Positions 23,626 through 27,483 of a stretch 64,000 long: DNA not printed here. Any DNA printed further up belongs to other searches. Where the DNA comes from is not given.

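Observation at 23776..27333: Full-length reverse gyrase encoded in a CPR-like bacterial genome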

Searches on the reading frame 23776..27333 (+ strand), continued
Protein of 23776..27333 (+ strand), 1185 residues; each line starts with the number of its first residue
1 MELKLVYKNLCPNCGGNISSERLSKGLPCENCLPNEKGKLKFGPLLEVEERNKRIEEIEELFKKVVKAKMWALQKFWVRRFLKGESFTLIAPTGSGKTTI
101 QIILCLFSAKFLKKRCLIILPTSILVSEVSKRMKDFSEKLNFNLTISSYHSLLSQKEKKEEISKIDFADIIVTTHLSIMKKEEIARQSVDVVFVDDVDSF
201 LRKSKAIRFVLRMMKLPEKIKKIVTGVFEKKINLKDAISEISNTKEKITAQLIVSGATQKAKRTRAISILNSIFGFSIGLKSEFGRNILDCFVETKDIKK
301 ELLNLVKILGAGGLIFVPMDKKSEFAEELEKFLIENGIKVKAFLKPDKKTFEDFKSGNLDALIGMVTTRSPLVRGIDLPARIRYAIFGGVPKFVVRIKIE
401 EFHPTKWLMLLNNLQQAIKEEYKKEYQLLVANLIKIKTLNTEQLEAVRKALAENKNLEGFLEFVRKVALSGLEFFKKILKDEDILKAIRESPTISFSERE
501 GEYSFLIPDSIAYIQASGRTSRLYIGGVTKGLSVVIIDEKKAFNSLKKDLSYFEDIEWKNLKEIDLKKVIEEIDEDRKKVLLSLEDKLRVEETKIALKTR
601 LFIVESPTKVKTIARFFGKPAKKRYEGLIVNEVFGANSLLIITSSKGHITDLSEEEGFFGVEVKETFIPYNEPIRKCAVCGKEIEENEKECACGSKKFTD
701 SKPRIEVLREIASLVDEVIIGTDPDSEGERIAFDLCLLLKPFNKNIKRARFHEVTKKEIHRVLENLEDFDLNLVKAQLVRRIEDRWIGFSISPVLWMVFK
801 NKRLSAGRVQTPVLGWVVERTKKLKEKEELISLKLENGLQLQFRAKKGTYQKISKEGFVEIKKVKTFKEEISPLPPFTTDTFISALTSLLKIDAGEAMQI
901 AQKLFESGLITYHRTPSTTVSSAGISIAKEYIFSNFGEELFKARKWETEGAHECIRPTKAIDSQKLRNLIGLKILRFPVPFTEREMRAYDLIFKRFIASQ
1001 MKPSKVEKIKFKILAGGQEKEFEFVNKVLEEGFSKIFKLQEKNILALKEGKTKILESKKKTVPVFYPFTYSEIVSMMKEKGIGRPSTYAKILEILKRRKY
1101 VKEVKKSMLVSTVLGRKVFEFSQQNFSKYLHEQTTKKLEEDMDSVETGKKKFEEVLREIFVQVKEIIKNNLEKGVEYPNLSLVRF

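Call 32: find_encoding_contigs(protein=P0030, flank=10000, max_places=1)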
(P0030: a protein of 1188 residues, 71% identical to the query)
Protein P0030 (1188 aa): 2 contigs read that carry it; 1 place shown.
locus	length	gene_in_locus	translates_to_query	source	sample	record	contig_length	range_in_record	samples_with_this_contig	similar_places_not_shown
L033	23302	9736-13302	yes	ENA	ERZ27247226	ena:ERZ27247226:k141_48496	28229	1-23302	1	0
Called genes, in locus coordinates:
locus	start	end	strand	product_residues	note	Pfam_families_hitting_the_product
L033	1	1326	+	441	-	?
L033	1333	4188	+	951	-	PF04851:ResIII, PF00270:DEAD, PF18766:SWI2_SNF2, PF27151:YagJ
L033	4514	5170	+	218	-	PF00565:SNase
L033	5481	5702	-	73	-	PF03994:DUF350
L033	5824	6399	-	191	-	-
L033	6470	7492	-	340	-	PF11611:DUF4352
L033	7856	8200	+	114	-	PF05901:Excalibur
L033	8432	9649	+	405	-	-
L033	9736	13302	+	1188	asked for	PF17915:zf_Rg, PF00270:DEAD, PF04851:ResIII (weak), PF01751:Toprim, PF01131:Topoisom_bac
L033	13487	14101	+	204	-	-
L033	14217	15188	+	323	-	PF13793:Pribosyltran_N, PF14572:Pribosyl_synth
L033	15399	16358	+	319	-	PF00535:Glycos_transf_2, PF10111:Glyco_tranf_2_2 (faint), PF13506:Glyco_transf_21 (faint), PF13641:Glyco_tranf_2_3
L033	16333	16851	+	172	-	PF01522:Polysacc_deac_1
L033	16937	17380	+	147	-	PF04463:2-thiour_desulf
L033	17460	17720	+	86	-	PF01541:GIY-YIG, PF10544:T5orf172 (weak), PF13455:MUG113 (weak)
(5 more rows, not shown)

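Call 33: find_encoding_contigs(protein=P0032, flank=10000, max_places=1)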
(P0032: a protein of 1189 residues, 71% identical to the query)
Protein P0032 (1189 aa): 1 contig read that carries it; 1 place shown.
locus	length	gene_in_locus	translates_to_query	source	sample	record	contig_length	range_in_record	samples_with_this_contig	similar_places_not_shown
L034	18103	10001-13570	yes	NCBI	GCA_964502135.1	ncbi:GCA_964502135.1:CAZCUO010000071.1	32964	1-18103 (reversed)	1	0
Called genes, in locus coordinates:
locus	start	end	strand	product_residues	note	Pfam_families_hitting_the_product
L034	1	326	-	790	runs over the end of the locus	PF02518:HATPase_c, PF00204:DNA_gyraseB, PF01751:Toprim, PF21249:GyrB_hook (faint), PF00986:DNA_gyraseB_C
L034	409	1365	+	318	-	-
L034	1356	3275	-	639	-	PF02545:Maf, PF09445:Methyltransf_15 (faint), PF05958:tRNA_U5-meth_tr, PF03602:Cons_hypoth95 (weak), PF13847:Methyltransf_31 (weak)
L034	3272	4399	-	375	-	PF04055:Radical_SAM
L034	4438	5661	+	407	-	PF02646:RmuC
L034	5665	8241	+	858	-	PF01624:MutS_I, PF05188:MutS_II, PF05192:MutS_III, PF05190:MutS_IV, PF00488:MutS_V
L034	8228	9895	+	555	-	PF02518:HATPase_c, PF13589:HATPase_c_3, PF01119:DNA_mis_repair, PF08676:MutL_C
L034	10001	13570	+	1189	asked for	PF17915:zf_Rg, PF00270:DEAD, PF04851:ResIII (weak), PF01751:Toprim, PF01131:Topoisom_bac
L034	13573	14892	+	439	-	PF02585:PIG-L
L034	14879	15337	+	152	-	PF09835:DUF2062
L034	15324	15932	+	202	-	PF04140:ICMT (weak), PF04191:PEMT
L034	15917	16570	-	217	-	PF22175:Ogg-HhH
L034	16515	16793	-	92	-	PF09723:Zn_ribbon_8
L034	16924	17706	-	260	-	PF05448:AXE1 (faint), PF01738:DLH, PF02129:Peptidase_S15 (weak), PF12146:Hydrolase_4, PF00561:Abhydrolase_1, PF12697:Abhydrolase_6 (weak), PF00326:Peptidase_S9, PF08840:BAAT_C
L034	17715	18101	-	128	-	?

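Call 34: find_encoding_contigs(protein=P0022, flank=10000, max_places=1)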
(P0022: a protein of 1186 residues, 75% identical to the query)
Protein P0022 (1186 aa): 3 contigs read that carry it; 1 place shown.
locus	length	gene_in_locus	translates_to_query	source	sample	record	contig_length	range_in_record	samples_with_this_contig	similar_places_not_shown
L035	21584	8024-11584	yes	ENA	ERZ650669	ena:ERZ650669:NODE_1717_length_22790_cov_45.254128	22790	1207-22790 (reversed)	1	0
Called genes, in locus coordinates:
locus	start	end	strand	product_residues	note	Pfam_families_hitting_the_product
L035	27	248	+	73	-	-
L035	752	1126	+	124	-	-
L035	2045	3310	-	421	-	-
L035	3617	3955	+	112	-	PF18908:DUF5663 (weak)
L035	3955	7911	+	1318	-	PF00149:Metallophos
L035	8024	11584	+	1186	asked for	PF17915:zf_Rg, PF00270:DEAD, PF04851:ResIII, PF01751:Toprim, PF01131:Topoisom_bac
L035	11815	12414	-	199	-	-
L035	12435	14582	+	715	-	PF00270:DEAD, PF04851:ResIII, PF00271:Helicase_C (weak), PF20470:HTH_61, PF21280:Helicase_dom4_arc, PF14520:HHH_5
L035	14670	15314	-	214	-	PF13489:Methyltransf_23, PF13847:Methyltransf_31, PF08241:Methyltransf_11, PF08242:Methyltransf_12, PF13649:Methyltransf_25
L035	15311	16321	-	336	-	PF04339:FemAB_like (weak), PF13480:Acetyltransf_6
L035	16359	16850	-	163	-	PF00719:Pyrophosphatase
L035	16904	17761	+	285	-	PF04015:DUF362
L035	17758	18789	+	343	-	PF04055:Radical_SAM, PF13353:Fer4_12 (weak)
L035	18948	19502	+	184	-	PF08668:HDOD (faint), PF01966:HD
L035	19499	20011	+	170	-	PF00293:NUDIX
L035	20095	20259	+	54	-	PF18930:DUF5679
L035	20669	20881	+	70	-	-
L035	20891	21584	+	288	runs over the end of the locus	PF00753:Lactamase_B, PF12706:Lactamase_B_2 (weak)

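Call 35: find_encoding_contigs(protein=P0026, flank=10000, max_places=1)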
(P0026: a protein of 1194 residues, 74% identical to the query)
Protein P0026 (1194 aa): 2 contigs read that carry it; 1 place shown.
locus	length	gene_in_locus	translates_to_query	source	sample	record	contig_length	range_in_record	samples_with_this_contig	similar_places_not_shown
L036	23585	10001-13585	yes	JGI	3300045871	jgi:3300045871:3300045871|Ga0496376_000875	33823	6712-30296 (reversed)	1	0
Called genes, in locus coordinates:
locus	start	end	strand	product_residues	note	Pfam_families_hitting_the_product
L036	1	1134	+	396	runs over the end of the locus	-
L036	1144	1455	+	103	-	-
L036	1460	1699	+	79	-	-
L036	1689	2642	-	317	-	PF14520:HHH_5, PF00154:RecA_N, PF08423:Rad51, PF13481:AAA_25, PF06745:ATPase (weak)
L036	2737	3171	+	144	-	-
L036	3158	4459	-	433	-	PF02163:Peptidase_M50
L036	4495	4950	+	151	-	PF01381:HTH_3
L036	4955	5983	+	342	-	PF00752:XPG_N, PF00867:XPG_I, PF01367:5_3_exonuc (weak), PF14520:HHH_5 (faint)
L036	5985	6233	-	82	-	-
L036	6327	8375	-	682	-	PF02516:STT3, PF13231:PMT_2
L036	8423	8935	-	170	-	PF00478:IMPDH, PF01070:FMN_dh, PF01645:Glu_synthase (weak), PF03060:NMO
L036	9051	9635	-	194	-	PF00478:IMPDH, PF00571:CBS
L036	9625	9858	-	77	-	PF00478:IMPDH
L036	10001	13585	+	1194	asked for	PF17915:zf_Rg, PF04851:ResIII, PF00270:DEAD, PF01751:Toprim, PF01131:Topoisom_bac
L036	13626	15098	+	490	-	PF01409:tRNA-synt_2d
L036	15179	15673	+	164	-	-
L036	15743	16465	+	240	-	PF00970:FAD_binding_6, PF00175:NAD_binding_1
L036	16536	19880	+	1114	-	PF03833:PolC_DP2_N, PF24844:PolC_DP2_central, PF24846:PolC_DP2_cat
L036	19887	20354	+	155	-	PF01927:Mut7-C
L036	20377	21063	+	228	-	PF00557:Peptidase_M24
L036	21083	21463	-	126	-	PF01880:Desulfoferrodox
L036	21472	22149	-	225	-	PF00578:AhpC-TSA, PF08534:Redoxin, PF10417:1-cysPrx_C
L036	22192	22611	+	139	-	PF13412:HTH_24, PF13404:HTH_AsnC-type (weak), PF01037:AsnC_trans_reg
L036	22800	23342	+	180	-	PF00252:Ribosomal_L16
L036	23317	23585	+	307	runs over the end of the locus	PF01866:Diphthamide_syn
